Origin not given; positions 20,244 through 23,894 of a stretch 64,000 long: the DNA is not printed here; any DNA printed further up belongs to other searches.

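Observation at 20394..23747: Scaffoldin-like protein carrying three cohesin-like modules and its own dockerin, with eight Listeria-Bacteroides repeats instead of CBMs or enzymes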

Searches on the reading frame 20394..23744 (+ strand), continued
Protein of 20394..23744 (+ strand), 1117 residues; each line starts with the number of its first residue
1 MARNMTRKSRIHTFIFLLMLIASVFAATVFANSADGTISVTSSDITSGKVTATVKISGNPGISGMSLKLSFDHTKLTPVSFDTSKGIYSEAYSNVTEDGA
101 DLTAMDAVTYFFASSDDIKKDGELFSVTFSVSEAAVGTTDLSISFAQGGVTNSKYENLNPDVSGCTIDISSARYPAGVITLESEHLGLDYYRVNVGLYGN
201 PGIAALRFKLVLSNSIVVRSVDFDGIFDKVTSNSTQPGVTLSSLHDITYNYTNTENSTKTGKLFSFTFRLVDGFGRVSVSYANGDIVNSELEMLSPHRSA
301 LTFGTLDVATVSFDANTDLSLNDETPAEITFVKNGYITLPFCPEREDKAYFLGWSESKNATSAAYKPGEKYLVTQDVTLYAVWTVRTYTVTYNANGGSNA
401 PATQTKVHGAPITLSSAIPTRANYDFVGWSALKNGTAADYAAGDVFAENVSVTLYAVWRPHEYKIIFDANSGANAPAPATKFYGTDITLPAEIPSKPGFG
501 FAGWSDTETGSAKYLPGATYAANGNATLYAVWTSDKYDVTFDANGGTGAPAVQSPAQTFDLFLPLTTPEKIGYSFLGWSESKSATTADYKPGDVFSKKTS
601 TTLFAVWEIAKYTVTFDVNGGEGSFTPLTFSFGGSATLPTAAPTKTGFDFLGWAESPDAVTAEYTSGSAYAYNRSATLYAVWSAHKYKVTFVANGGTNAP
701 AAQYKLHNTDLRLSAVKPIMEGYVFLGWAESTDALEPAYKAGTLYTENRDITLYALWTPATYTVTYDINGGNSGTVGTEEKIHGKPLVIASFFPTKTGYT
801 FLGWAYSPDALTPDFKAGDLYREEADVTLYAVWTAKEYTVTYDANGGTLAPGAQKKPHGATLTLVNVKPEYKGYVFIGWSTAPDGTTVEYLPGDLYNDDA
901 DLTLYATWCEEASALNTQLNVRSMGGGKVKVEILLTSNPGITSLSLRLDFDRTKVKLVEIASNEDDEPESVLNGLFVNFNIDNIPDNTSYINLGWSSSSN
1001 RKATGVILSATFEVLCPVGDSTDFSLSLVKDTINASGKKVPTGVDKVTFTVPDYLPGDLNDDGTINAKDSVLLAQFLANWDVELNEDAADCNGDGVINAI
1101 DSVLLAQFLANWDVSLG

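Call 9: find_homologous_proteins(query=window:20394-23744:+, max_evalue=1e-10)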
Query window:20394-23744:+ (1117 aa): 926 proteins with E <= 1e-10 among 8000 candidates; the best 120 are listed.
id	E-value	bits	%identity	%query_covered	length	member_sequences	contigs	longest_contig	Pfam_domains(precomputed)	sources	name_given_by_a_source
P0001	0.0e+0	2515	100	100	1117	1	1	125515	PF09479.17,PF00404.25,PF00963.25,PF18998.7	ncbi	-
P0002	0.0e+0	2008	78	100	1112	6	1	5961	PF09479.17,PF00404.25,PF00963.25,PF18998.7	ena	-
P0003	0.0e+0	1828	72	100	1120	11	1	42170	PF09479.17,PF00404.25,PF00963.25,PF18998.7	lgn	-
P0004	0.0e+0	1712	68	100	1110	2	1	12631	PF09479.17,PF00404.25,PF00963.25,PF18998.7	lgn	-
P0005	0.0e+0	1710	67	100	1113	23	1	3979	PF09479.17,PF00404.25,PF00963.25,PF18998.7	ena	-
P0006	0.0e+0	1671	66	100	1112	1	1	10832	PF09479.17,PF00404.25,PF00963.25,PF18998.7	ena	-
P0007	0.0e+0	1670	66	100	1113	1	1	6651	PF09479.17,PF00404.25,PF00963.25,PF18998.7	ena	-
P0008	0.0e+0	1629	64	100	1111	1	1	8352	PF09479.17,PF00404.25,PF00963.25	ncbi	-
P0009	2.9e-270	918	45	53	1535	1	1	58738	PF26615.1,PF09479.17,PF26614.1,PF18998.7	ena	-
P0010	1.8e-261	889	43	54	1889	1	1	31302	PF09479.17,PF06458.19,PF26182.1,PF02384.23,PF07669.18,PF18998.7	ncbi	-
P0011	7.9e-256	870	45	53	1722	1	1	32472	PF21868.4,PF09479.17,PF18998.7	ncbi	-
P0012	5.6e-253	861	43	56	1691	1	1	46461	PF09479.17,PF18998.7,PF21817.4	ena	-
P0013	1.0e-234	800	40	51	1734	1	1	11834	PF09479.17,PF18998.7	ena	-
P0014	9.4e-232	790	38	51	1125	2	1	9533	PF09479.17,PF18998.7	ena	-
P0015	1.0e-228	780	43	54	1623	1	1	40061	PF26615.1,PF09479.17,PF26614.1,PF18998.7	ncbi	-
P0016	7.2e-217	741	34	56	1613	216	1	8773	PF09479.17,PF18998.7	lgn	-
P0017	3.2e-203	696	37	52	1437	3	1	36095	PF09479.17,PF18998.7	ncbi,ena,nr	ncbi:MAG: InlB B-repeat-containing protein [Lachnospiraceae bacterium]|nr:InlB B-repeat-containing p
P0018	1.8e-199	684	32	71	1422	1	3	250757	PF01016.25,PF09479.17,PF00404.25,PF18998.7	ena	-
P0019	7.5e-198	678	36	50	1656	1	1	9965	PF09479.17,PF19789.7,PF18998.7,PF21817.4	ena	-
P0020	3.3e-196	673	44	50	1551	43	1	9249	PF26615.1,PF09479.17,PF18998.7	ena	-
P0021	4.6e-192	659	35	56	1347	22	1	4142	PF26615.1,PF09479.17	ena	-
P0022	4.7e-192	659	34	56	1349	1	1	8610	PF26615.1,PF09479.17,PF18998.7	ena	-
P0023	3.1e-189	650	47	34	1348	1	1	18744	PF26615.1,PF09479.17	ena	-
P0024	2.2e-188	647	36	48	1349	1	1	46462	PF26615.1,PF09479.17,PF18998.7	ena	-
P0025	4.6e-188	646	46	34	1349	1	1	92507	PF26615.1,PF09479.17,PF18998.7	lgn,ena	-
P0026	4.6e-188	646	46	34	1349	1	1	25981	PF26615.1,PF09479.17,PF18998.7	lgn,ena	-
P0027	4.4e-187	643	44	51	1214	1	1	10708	PF26615.1,PF09479.17,PF26614.1,PF18998.7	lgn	-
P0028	2.6e-183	630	36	54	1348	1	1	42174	PF26615.1,PF09479.17,PF18998.7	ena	-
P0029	6.6e-181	622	34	56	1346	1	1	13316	PF26615.1,PF09479.17,PF18998.7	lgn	-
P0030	7.6e-181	622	36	54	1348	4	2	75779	PF26615.1,PF09479.17,PF18998.7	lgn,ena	-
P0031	8.1e-181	622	34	56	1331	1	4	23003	PF26615.1,PF09479.17,PF18998.7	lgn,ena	-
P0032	9.5e-181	622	34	56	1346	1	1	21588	PF26615.1,PF09479.17,PF18998.7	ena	-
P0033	9.5e-181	622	34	56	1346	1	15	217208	PF26615.1,PF09479.17,PF18998.7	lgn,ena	-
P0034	9.5e-181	622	34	56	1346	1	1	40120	PF26615.1,PF09479.17,PF18998.7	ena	-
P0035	5.1e-180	619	38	48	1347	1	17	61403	PF26615.1,PF09479.17,PF18998.7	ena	-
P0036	5.1e-180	619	38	48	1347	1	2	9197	PF26615.1,PF09479.17,PF18998.7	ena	-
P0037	1.2e-179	618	38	48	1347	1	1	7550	PF26615.1,PF09479.17,PF18998.7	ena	-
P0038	1.7e-179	617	38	48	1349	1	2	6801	PF26615.1,PF09479.17,PF18998.7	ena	-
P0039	4.8e-179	616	38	48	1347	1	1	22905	PF26615.1,PF09479.17,PF18998.7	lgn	-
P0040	5.7e-179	616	38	48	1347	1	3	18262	PF26615.1,PF09479.17,PF18998.7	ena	-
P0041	5.7e-179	616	38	48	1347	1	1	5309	PF26615.1,PF09479.17,PF18998.7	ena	-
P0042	5.7e-179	616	38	48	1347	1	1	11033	PF26615.1,PF09479.17,PF18998.7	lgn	-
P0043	5.7e-179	616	38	48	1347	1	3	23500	PF26615.1,PF09479.17,PF18998.7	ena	-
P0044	6.6e-179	615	38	48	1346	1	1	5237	PF26615.1,PF09479.17,PF18998.7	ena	-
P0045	1.8e-178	614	37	48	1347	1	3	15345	PF26615.1,PF09479.17,PF18998.7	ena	-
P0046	3.9e-178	613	37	48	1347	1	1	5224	PF26615.1,PF09479.17,PF18998.7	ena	-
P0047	1.2e-177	611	37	50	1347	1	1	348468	PF26615.1,PF09479.17,PF18998.7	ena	-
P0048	3.1e-177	610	46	34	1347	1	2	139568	PF26615.1,PF09479.17,PF18998.7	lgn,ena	-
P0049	3.7e-177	610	40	58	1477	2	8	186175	PF26615.1,PF09479.17,PF26614.1,PF18998.7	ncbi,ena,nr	ncbi:MAG: InlB B-repeat-containing protein [Clostridia bacterium]|nr:InlB B-repeat-containing protei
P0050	3.7e-176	606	32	50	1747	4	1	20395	PF09479.17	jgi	jgi:uncharacterized repeat protein (TIGR02543 family)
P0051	5.3e-176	606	46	34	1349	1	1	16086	PF26615.1,PF09479.17,PF18998.7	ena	-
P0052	8.3e-175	602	45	34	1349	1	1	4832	PF26615.1,PF09479.17,PF18998.7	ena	-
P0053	8.3e-175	602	45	34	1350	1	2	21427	PF26615.1,PF09479.17,PF18998.7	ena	-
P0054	8.3e-175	602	45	34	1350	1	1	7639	PF26615.1,PF09479.17,PF18998.7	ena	-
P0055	8.3e-175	602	45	34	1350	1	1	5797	PF26615.1,PF09479.17,PF18998.7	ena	-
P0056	8.3e-175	602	45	34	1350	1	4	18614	PF26615.1,PF09479.17,PF18998.7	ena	-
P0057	2.4e-174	600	35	56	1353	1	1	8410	PF26615.1,PF09479.17,PF18998.7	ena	-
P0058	6.2e-174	599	46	34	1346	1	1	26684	PF26615.1,PF09479.17,PF18998.7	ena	-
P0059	1.0e-173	598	35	56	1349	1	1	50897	PF26615.1,PF09479.17,PF18998.7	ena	-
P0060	6.1e-173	596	38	48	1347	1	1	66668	PF26615.1,PF09479.17,PF18998.7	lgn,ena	-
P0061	2.9e-172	593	43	39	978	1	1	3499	PF09479.17,PF18998.7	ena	-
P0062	4.0e-172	593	35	54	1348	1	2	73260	PF26615.1,PF09479.17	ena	-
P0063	4.7e-172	593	35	54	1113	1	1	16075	PF09479.17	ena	-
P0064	5.3e-172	593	36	54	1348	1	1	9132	PF26615.1,PF09479.17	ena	-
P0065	1.3e-171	591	37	48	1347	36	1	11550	PF26615.1,PF09479.17,PF18998.7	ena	-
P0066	1.8e-171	591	46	47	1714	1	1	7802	PF09479.17,PF13306.13,PF12799.14,PF14200.13,PF02368.25,PF00652.29,PF08239.18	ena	-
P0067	5.3e-171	589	45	35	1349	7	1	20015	PF26615.1,PF09479.17,PF18998.7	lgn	-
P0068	5.8e-171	589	47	34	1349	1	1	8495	PF26615.1,PF09479.17,PF26614.1,PF18998.7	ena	-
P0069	7.8e-171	589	37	48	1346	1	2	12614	PF26615.1,PF09479.17,PF18998.7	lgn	-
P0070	1.9e-170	587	35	54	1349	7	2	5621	PF26615.1,PF09479.17,PF18998.7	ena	-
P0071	4.9e-170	586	35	54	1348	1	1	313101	PF26615.1,PF09479.17,PF18998.7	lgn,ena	-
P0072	9.5e-170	585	35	54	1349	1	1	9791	PF26615.1,PF09479.17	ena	-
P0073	2.1e-169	584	35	57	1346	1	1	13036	PF26615.1,PF09479.17,PF18998.7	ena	-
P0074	3.9e-169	583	37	54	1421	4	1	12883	PF09479.17,PF18998.7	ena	-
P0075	4.0e-169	583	37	50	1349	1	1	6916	PF26615.1,PF09479.17,PF18998.7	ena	-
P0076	1.5e-168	581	40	56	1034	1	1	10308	PF09479.17,PF12810.14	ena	-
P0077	1.6e-168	581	37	48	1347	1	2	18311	PF26615.1,PF09479.17,PF18998.7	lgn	-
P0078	1.8e-168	581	35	56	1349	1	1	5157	PF26615.1,PF09479.17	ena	-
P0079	6.7e-168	579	35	54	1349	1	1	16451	PF26615.1,PF09479.17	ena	-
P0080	8.4e-168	579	37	48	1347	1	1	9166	PF26615.1,PF09479.17,PF18998.7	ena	-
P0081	1.5e-167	578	35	56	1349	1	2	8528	PF26615.1,PF09479.17,PF18998.7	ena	-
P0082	2.4e-167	577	37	48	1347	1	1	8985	PF26615.1,PF09479.17,PF18998.7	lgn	-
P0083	6.4e-167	576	38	48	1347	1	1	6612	PF26615.1,PF09479.17,PF18998.7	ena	-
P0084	7.8e-167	575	38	48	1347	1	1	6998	PF26615.1,PF09479.17,PF18998.7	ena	-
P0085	1.3e-166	575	46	34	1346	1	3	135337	PF26615.1,PF09479.17,PF18998.7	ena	-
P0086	8.7e-166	572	38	48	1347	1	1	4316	PF26615.1,PF09479.17,PF18998.7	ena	-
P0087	1.8e-165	571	38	50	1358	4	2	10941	PF26615.1,PF09479.17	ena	-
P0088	5.1e-165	569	41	54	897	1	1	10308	PF09479.17,PF18998.7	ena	-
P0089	7.9e-165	569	38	47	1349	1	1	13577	PF26615.1,PF09479.17,PF18998.7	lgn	-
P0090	1.1e-164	568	38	48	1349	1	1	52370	PF26615.1,PF09479.17,PF18998.7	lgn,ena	-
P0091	1.4e-164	568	35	50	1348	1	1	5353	PF26615.1,PF09479.17,PF18998.7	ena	-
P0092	1.5e-164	568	35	54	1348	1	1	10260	PF26615.1,PF09479.17,PF18998.7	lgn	-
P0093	2.2e-164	567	37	51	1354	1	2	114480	PF26615.1,PF09479.17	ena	-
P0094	2.5e-164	567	35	54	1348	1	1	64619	PF26615.1,PF09479.17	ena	-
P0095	3.7e-164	567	47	34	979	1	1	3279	PF09479.17,PF18998.7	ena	-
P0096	4.1e-164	566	35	55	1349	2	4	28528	PF26615.1,PF09479.17,PF18998.7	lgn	-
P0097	9.7e-164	565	36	54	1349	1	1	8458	PF26615.1,PF09479.17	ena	-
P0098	1.0e-163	565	37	54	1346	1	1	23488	PF26615.1,PF09479.17,PF18998.7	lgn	-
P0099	2.8e-163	564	35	54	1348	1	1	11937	PF26615.1,PF09479.17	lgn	-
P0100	4.2e-163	563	39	47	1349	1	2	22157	PF26615.1,PF09479.17,PF18998.7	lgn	-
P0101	8.4e-163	562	35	54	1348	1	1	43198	PF26615.1,PF09479.17,PF18998.7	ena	-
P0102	1.2e-162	562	38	48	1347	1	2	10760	PF26615.1,PF09479.17,PF18998.7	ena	-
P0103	1.8e-162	561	47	34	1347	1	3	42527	PF26615.1,PF09479.17,PF18998.7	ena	-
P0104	1.5e-161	558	37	50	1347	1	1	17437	PF26615.1,PF09479.17,PF18998.7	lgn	-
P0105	2.3e-161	557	35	54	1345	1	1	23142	PF26615.1,PF09479.17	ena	-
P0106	2.7e-161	557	38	50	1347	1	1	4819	PF26615.1,PF09479.17,PF18998.7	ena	-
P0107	4.7e-161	556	37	48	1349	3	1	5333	PF26615.1,PF09479.17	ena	-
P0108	5.6e-161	556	35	56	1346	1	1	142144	PF26615.1,PF09479.17,PF18998.7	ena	-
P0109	8.0e-161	556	37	48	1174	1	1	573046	PF09479.17,PF18998.7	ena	-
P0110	8.5e-161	555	35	54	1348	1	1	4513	PF26615.1,PF09479.17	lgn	-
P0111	1.1e-160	555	39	54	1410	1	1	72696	PF26615.1,PF09479.17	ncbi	-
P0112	1.2e-160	555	36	54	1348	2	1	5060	PF26615.1,PF09479.17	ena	-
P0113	1.8e-160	554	37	48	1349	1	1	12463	PF26615.1,PF09479.17,PF18998.7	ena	-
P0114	2.0e-160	554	36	54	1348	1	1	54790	PF26615.1,PF09479.17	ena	-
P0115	2.5e-160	554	36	50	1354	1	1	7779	PF26615.1,PF09479.17,PF18998.7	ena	-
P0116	2.9e-160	554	35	54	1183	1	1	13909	PF09479.17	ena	-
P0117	3.4e-160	553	36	56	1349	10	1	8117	PF26615.1,PF09479.17,PF18998.7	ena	-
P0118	1.3e-159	552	36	50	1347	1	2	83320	PF26615.1,PF09479.17,PF18998.7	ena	-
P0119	1.4e-159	551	37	47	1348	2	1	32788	PF26615.1,PF09479.17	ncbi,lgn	-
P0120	1.5e-159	551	46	34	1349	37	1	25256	PF26615.1,PF09479.17,PF18998.7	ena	-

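Call 12: find_encoding_contigs(protein=P0001, flank=10000, max_places=3)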
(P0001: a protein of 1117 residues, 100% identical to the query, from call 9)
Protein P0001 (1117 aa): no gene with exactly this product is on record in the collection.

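Call 14: find_related_loci(query=window:20394-23744:+, collection=genome_contigs, flank=10000)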
Query window:20394-23744:+ (1117 aa) in genome_contigs; peptide patterns used: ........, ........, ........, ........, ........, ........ (x = any residue, [..] = any of these).
86 stretches matched a pattern; 1 encode a relative of the query (tblastn E <= 1e-3); 1 distinct loci.
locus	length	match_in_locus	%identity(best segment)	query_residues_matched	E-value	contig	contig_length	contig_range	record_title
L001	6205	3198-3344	43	351-910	2e-6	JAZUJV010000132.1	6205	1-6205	MAG: Eubacteriales bacterium isolate T1900045250_TH20190020.MAGScoT_cleanbin_000017 SGB_5761_k141_702186, whole genome s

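Call 16: list_cluster_members(proteins=[P0001, P0002, P0003, P0004, P0008, P0123, P0018])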
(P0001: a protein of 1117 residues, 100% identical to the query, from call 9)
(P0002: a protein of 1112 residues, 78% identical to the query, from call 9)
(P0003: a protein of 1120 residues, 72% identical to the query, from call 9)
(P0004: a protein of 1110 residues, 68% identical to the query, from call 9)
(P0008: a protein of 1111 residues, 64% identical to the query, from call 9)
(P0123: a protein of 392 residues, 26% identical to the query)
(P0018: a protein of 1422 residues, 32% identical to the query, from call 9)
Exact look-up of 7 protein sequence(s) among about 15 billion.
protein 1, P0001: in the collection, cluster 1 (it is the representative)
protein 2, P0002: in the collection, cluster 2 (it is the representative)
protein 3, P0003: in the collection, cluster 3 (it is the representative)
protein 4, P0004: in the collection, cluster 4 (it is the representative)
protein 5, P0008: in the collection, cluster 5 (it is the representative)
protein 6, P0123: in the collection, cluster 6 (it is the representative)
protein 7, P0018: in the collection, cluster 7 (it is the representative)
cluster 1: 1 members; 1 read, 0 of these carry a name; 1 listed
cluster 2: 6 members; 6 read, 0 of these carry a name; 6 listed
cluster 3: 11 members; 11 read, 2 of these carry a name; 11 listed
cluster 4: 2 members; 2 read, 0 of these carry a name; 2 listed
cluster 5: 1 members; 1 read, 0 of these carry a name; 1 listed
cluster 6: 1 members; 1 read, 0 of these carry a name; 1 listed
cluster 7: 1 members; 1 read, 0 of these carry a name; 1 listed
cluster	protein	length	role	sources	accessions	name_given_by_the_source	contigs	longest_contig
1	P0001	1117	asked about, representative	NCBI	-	-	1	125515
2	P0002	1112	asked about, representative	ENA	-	-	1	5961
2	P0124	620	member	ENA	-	-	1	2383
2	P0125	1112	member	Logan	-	-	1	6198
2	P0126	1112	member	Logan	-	-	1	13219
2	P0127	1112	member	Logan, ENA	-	-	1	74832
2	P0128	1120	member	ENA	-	-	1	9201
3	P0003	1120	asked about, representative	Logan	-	-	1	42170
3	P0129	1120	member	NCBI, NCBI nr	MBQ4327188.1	MAG: InlB B-repeat-containing protein [Clostridia bacterium] | InlB B-repeat-containing protein [Clostridia bacterium]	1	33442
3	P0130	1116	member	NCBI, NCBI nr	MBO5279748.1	MAG: InlB B-repeat-containing protein [Clostridia bacterium] | InlB B-repeat-containing protein [Clostridia bacterium]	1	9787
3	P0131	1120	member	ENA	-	-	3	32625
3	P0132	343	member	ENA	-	-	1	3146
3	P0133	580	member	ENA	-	-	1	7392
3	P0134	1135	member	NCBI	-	-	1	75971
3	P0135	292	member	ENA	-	-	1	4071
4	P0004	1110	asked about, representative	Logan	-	-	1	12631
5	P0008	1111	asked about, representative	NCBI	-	-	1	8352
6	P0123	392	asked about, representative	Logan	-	-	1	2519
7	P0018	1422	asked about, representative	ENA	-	-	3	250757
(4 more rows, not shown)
